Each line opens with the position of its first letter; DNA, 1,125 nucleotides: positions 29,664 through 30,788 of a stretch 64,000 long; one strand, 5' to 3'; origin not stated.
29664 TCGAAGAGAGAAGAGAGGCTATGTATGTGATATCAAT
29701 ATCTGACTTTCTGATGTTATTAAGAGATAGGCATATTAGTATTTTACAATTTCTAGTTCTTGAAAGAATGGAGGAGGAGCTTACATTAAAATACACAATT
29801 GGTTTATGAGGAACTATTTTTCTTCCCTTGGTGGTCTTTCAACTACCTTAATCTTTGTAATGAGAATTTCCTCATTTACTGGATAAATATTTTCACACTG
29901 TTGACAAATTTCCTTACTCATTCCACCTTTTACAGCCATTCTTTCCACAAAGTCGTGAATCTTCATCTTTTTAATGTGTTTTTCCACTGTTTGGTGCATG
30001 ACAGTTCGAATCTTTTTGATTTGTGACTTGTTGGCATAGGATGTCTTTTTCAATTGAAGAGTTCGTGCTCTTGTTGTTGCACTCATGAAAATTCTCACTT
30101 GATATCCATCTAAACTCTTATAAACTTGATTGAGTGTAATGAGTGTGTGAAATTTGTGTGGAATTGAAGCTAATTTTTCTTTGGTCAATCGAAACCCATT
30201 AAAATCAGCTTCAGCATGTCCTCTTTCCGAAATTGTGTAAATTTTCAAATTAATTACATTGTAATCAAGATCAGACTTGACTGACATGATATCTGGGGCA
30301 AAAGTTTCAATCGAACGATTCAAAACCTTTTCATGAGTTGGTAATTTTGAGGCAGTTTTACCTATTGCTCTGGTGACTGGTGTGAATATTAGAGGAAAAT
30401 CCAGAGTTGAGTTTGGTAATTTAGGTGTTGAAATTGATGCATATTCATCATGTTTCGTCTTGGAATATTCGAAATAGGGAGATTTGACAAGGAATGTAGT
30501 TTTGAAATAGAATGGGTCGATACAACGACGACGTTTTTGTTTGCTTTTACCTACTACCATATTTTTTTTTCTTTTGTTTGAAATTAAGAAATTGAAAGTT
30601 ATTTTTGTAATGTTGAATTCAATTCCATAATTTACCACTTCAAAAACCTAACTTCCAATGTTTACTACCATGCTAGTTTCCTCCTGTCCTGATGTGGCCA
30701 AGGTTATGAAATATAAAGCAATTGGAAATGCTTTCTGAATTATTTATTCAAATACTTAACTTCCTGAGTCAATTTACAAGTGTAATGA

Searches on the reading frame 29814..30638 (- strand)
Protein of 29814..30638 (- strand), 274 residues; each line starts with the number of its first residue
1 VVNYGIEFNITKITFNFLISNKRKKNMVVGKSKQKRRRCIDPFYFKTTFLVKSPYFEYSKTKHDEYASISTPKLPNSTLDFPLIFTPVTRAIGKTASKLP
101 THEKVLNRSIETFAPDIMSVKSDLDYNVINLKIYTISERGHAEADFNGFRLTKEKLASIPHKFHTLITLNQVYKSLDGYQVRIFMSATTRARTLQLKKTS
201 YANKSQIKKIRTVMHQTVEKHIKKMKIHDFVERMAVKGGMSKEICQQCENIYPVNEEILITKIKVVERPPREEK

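Call 23: search_protein_families(library=pfam, proteins=[window:29814-30638:-])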
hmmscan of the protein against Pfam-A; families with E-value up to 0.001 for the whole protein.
window:29814-30638:- (274 aa): 1 family
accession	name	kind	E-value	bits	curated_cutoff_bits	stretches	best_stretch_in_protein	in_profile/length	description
PF01015.23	Ribosomal_S3Ae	-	8.8e-30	104.1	29.3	1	89-269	26-191/191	Ribosomal S3Ae family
